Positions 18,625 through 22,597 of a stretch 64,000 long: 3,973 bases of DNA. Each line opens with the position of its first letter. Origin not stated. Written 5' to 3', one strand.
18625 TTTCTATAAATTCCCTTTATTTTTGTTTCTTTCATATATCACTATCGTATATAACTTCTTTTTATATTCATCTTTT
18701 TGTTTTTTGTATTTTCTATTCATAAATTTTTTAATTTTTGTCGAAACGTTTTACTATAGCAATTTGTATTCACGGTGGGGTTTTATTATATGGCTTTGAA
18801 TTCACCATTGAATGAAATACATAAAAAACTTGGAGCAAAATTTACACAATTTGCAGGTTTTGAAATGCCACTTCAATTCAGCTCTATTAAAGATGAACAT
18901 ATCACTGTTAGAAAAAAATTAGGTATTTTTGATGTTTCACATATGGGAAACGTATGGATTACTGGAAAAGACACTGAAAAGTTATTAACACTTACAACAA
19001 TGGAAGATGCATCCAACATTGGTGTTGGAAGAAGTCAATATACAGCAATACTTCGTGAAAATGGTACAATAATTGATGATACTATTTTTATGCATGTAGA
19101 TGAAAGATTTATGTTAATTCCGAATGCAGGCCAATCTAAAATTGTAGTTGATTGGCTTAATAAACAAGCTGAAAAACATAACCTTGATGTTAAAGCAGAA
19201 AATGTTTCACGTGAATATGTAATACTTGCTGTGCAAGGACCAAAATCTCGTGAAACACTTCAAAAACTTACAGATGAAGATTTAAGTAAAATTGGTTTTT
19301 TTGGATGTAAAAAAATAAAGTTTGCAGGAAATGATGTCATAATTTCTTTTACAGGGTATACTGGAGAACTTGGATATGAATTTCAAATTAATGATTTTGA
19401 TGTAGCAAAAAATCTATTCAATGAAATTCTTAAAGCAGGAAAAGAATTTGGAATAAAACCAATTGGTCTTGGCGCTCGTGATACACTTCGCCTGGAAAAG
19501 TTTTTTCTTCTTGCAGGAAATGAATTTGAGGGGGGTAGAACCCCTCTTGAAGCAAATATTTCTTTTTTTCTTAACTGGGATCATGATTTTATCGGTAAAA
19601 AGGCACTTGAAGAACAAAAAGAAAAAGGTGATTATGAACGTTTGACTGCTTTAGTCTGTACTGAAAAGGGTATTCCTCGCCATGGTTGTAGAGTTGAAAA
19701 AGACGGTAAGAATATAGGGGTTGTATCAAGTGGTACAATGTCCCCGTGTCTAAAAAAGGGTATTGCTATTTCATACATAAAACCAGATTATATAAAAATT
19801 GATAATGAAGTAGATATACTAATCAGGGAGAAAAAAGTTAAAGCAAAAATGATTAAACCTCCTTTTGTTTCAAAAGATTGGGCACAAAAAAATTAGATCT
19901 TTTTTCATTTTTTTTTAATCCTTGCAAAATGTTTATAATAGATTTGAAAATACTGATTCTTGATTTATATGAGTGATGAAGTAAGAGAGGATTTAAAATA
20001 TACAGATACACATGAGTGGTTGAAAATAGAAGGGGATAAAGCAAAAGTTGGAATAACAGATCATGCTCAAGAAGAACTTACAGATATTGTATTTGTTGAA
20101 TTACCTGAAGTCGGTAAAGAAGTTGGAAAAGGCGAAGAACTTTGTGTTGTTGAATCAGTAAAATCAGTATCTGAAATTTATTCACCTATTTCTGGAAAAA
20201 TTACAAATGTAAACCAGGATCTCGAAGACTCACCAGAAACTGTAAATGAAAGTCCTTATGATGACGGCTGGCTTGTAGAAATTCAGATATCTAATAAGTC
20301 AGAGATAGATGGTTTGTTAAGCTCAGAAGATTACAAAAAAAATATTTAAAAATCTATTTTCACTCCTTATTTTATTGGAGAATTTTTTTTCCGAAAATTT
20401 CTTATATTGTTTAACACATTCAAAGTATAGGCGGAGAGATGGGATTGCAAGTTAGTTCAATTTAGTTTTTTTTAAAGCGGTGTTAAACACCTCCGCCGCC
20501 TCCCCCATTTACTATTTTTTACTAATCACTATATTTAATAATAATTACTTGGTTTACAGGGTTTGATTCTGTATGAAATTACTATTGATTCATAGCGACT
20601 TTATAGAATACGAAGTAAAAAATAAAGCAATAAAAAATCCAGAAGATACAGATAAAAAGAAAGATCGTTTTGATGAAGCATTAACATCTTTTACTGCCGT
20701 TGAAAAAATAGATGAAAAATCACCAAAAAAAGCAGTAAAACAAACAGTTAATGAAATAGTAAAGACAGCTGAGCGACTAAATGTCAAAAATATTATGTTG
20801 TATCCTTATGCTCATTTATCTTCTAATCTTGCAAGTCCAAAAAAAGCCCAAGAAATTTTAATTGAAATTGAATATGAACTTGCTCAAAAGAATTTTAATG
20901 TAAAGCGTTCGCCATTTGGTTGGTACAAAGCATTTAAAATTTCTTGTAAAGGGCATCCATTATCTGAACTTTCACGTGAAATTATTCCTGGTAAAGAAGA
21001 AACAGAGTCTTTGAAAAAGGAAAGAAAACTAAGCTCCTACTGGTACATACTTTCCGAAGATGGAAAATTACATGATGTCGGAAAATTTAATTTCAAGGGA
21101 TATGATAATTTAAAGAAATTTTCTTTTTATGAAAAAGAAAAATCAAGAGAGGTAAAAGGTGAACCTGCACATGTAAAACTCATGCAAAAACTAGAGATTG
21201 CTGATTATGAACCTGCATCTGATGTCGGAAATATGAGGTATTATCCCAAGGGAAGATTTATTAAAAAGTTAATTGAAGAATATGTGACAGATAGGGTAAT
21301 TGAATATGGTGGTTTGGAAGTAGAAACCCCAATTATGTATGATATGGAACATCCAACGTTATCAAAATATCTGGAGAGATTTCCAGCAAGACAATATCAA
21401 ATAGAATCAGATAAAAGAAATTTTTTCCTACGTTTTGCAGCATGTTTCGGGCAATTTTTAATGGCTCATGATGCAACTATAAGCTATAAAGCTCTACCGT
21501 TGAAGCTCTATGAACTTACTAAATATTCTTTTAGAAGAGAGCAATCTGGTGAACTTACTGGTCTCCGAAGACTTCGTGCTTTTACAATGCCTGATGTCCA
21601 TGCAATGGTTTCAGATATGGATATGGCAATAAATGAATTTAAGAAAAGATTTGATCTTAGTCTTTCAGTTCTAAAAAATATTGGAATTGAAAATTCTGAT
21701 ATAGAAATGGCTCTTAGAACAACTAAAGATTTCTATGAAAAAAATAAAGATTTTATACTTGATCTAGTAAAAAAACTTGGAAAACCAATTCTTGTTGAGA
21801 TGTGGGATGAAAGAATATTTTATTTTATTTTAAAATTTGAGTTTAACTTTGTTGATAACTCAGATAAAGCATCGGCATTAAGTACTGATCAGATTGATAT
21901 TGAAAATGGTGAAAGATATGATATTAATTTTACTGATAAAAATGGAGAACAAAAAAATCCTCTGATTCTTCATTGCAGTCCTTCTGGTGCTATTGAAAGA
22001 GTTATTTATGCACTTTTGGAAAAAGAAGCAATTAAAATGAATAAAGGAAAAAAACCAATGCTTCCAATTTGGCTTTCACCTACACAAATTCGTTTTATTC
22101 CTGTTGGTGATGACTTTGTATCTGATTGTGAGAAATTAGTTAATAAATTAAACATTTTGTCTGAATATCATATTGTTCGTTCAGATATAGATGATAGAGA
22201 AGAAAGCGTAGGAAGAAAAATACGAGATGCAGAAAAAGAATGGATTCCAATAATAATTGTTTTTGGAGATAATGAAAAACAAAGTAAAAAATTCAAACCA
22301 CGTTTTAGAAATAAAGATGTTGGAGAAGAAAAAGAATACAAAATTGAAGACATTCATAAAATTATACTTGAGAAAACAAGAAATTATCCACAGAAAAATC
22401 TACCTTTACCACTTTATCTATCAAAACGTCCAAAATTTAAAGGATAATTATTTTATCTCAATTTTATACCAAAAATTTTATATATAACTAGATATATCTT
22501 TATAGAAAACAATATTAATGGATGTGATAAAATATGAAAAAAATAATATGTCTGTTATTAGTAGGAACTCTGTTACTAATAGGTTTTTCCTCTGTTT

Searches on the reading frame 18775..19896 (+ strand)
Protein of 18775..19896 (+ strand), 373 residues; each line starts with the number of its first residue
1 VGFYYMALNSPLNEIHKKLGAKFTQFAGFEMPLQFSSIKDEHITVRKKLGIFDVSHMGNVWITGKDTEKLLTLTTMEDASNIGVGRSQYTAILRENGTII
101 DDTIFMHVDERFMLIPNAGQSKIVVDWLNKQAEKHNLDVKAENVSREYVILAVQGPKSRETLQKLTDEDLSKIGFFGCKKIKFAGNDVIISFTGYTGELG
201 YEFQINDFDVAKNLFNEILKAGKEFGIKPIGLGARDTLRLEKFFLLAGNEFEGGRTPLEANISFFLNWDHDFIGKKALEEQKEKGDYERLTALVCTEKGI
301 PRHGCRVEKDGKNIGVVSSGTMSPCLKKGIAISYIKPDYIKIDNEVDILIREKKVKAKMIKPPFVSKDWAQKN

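Call 26: search_protein_families(library=pfam, proteins=[window:18775-19896:+], max_evalue=0.001)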
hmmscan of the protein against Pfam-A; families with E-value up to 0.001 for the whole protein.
window:18775-19896:+ (373 aa): 2 families
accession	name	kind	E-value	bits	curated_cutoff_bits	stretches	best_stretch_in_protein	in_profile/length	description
PF01571.26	GCV_T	-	1.3e-79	267.5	25.6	1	12-264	1-254/255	Aminomethyltransferase folate-binding domain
PF08669.17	GCV_T_C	-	3.3e-18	65.8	25.9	1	289-365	2-79/80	Glycine cleavage T-protein C-terminal barrel domain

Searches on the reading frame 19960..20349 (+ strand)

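Call 26: search_protein_families(library=pfam, proteins=[window:19960-20349:+], max_evalue=0.001)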
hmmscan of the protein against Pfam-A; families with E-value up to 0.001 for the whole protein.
window:19960-20349:+ (129 aa): 2 families
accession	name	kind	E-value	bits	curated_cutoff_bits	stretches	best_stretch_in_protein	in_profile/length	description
PF01597.25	GCV_H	-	4.2e-45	153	22.2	1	12-128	1-118/122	Glycine cleavage H-protein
PF00364.28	Biotin_lipoyl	-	4e-06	27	22.1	1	50-88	22-60/73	Biotin-requiring enzyme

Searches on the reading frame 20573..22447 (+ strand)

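Call 26: search_protein_families(library=pfam, proteins=[window:20573-22447:+], max_evalue=0.001)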
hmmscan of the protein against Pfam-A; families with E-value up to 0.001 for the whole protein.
window:20573-22447:+ (624 aa): 3 families
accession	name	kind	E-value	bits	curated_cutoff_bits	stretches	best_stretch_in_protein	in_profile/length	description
PF08915.16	tRNA-Thr_ED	-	1.3e-54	184.4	30.2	1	1-137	1-137/137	Archaea-specific editing domain of threonyl-tRNA synthetase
PF00587.30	tRNA-synt_2b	-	2.1e-19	70.7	29.3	1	275-484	1-178/179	tRNA synthetase class II core domain (G, H, P, S and T)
PF03129.25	HGTP_anticodon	-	2.7e-13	50.3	21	1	505-600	1-93/94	Anticodon binding domain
